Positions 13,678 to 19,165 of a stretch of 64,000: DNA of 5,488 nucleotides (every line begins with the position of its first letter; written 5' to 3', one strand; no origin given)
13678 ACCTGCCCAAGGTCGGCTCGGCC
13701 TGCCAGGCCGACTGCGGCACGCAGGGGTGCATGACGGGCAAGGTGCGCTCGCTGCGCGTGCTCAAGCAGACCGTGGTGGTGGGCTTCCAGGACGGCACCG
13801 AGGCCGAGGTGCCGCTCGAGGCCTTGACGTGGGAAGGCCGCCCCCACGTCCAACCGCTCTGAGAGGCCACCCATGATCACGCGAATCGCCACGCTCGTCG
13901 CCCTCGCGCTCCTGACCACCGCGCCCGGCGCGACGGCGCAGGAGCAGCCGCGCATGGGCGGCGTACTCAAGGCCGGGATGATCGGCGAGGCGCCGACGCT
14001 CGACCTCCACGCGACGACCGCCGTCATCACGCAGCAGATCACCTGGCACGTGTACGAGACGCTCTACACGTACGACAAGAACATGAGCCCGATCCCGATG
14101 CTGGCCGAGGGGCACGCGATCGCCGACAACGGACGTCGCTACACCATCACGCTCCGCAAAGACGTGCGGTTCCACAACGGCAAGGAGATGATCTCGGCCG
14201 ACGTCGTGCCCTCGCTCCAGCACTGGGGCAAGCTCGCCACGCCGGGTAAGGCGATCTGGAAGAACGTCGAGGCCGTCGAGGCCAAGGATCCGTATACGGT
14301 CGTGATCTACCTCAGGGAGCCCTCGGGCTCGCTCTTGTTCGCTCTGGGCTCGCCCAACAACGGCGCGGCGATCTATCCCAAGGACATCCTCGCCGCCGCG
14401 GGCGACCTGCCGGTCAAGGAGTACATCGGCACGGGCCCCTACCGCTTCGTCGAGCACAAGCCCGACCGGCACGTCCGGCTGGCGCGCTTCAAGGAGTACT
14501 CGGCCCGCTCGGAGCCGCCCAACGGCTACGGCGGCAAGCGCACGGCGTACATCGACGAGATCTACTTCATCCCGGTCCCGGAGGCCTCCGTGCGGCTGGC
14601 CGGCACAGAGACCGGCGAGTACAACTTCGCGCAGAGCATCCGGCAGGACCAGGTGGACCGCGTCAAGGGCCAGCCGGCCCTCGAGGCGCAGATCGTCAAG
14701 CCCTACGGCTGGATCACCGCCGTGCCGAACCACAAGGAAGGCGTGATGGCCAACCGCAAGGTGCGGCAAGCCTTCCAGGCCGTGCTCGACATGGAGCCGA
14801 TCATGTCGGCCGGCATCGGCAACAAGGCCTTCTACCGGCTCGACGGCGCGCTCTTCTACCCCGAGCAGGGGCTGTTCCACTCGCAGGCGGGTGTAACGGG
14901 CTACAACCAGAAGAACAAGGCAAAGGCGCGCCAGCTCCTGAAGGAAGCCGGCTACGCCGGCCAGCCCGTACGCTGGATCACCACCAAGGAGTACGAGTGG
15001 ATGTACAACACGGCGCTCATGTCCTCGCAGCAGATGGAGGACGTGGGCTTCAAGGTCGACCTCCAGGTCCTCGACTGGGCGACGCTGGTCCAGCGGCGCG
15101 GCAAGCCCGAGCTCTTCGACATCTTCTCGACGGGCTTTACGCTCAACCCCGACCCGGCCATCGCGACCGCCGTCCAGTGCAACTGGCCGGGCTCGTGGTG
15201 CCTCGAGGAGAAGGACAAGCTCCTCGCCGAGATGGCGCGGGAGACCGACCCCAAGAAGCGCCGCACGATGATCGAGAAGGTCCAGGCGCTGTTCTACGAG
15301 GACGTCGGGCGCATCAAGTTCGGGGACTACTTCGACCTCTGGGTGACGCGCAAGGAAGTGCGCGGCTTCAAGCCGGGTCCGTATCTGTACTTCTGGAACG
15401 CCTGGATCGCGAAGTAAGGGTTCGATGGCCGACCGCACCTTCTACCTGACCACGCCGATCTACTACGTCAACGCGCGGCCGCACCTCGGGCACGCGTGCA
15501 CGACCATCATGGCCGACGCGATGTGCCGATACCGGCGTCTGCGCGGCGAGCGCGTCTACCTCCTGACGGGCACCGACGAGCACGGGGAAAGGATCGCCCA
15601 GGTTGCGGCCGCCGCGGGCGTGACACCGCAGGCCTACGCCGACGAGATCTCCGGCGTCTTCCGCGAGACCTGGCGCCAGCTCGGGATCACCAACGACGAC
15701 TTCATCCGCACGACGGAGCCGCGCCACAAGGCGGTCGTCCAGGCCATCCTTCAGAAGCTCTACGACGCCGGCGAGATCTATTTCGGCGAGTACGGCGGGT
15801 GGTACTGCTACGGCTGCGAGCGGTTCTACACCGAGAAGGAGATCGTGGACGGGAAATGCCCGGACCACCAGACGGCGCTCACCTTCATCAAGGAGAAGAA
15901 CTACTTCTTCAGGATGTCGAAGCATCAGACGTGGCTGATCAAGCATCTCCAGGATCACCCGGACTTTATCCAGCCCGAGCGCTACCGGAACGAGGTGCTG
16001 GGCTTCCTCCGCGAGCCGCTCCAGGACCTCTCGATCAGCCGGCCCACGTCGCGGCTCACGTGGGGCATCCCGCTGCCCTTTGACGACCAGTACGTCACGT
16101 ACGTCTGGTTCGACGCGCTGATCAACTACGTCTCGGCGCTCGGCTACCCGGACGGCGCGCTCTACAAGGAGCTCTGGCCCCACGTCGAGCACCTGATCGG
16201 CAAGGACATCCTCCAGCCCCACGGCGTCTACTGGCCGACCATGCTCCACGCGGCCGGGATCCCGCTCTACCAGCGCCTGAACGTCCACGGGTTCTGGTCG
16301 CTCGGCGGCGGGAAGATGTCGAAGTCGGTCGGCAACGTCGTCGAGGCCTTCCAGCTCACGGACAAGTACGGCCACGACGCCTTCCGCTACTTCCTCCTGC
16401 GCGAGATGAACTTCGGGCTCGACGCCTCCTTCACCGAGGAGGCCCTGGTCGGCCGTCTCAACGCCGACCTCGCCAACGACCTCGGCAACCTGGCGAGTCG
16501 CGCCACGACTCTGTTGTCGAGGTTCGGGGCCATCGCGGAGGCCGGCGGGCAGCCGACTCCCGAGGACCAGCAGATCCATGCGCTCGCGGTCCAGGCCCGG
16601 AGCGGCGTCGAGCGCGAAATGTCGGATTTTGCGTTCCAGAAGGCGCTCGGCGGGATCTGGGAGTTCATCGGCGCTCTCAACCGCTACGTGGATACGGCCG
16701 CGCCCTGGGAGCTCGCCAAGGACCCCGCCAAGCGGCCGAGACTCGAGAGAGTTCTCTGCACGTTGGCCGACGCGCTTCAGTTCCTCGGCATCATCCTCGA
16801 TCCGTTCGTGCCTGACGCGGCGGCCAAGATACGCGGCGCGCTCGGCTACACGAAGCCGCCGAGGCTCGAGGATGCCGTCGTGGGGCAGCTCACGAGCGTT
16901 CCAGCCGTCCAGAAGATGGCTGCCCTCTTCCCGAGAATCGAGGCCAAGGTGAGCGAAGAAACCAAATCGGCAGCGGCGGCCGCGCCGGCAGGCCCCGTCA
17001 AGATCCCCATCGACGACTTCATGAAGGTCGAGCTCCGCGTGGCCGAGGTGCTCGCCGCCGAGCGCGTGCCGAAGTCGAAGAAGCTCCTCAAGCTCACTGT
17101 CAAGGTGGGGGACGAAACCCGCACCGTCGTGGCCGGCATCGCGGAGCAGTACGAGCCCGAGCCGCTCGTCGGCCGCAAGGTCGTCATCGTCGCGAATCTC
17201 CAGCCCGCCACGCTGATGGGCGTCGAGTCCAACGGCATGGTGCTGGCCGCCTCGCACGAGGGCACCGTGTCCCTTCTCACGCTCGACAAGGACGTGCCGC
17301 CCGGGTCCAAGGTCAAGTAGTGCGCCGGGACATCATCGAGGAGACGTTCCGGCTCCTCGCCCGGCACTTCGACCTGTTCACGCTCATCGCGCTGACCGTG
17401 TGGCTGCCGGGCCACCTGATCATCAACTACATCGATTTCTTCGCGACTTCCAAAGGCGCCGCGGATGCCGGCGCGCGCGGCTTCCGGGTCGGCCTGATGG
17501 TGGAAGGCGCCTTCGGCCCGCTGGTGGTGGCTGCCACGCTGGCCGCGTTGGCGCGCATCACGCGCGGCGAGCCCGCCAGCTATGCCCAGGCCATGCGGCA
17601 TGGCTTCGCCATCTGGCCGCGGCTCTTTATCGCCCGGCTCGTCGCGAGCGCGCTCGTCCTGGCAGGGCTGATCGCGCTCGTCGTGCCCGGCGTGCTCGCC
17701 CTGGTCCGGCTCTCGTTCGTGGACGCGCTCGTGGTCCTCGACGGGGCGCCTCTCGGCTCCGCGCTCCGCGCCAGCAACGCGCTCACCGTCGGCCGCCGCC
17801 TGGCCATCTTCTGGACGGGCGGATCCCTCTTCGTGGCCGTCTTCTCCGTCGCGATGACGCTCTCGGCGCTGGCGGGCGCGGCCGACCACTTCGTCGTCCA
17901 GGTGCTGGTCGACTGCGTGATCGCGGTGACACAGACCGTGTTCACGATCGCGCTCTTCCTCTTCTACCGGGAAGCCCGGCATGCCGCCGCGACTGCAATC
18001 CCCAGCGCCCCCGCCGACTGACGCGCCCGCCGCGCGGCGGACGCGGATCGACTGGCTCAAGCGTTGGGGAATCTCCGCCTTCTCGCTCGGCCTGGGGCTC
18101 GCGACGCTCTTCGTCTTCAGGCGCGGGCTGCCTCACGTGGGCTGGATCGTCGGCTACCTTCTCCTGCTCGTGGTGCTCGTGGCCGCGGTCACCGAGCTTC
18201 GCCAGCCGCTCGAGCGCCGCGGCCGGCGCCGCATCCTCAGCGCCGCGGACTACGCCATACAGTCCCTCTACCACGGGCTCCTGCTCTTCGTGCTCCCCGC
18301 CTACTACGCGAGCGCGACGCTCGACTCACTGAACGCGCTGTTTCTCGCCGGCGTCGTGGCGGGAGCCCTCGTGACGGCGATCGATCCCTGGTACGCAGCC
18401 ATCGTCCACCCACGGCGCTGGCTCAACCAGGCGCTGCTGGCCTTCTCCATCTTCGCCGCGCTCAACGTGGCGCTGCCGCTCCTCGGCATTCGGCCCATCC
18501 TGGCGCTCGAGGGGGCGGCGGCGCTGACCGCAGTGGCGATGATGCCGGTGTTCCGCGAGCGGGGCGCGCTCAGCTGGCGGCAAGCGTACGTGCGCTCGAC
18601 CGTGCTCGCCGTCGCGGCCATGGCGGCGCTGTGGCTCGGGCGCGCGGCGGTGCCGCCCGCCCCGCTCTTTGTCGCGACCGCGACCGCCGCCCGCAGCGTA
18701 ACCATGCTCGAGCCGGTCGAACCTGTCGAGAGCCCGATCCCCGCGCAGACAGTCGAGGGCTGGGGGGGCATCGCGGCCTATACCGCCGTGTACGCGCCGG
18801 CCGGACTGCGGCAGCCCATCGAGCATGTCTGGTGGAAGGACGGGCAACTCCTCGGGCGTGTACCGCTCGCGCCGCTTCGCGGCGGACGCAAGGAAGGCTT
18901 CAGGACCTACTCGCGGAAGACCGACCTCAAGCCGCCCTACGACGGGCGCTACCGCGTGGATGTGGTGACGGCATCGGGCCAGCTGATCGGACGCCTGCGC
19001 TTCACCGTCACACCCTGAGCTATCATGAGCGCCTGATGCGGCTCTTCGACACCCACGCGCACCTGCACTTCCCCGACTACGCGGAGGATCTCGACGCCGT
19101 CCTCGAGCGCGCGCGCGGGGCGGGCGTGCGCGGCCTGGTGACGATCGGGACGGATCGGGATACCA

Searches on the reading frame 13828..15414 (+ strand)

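Call 52: search_protein_families(library=pfam, proteins=[window:13828-15414:+], max_evalue=0.00001)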
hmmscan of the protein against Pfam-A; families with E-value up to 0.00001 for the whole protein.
window:13828-15414:+ (529 aa): 1 family
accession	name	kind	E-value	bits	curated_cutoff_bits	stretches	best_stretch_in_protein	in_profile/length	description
PF00496.27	SBP_bac_5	-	5.1e-62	210.6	32.4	1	88-443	2-352/368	Bacterial extracellular solute-binding proteins, family 5 Middle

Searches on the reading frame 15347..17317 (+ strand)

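Call 53: search_protein_families(library=pfam, proteins=[window:15347-17317:+], max_evalue=0.00001)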
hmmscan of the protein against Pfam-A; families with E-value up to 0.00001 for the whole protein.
window:15347-17317:+ (657 aa): 5 families
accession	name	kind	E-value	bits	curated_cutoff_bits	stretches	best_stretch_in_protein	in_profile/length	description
PF09334.17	tRNA-synt_1g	-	3.9e-103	345.7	20.1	1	33-386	2-390/391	tRNA synthetases class I (M)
PF01588.26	tRNA_bind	-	3.2e-30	104.5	27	1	563-655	1-96/96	Putative tRNA binding domain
PF00133.28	tRNA-synt_1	-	2.9e-26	92.6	22.7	2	29-245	22-245/414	tRNA synthetases class I (I, L, M and V)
PF01406.26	tRNA-synt_1e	-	1.9e-09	37.7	27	0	283-367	212-296/301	tRNA synthetases class I (C) catalytic domain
PF19303.5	Anticodon_3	-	4e-08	33.7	23.5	1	399-537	3-141/152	Anticodon binding domain of methionyl tRNA ligase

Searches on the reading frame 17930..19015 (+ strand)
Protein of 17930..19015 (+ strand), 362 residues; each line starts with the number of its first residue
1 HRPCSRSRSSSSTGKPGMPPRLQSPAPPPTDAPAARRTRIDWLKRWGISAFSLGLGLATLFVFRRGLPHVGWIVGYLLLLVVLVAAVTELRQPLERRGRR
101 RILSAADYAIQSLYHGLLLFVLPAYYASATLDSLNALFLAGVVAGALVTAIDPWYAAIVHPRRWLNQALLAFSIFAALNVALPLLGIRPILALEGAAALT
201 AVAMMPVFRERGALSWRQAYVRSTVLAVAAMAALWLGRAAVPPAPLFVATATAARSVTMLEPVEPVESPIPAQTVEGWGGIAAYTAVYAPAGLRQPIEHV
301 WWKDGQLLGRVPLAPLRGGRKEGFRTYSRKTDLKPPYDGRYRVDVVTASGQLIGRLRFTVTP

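Call 53: search_protein_families(library=pfam, proteins=[window:17930-19015:+], max_evalue=0.00001)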
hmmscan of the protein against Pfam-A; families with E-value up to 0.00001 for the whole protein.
window:17930-19015:+ (362 aa): 2 families
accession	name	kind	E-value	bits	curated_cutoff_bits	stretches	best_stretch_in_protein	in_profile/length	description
PF19346.4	DUF5924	-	2.9e-20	73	27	1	46-257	20-233/259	Family of unknown function (DUF5924)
PF11141.13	DUF2914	-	1.5e-13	50.7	23.6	1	296-360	3-62/62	Protein of unknown function (DUF2914)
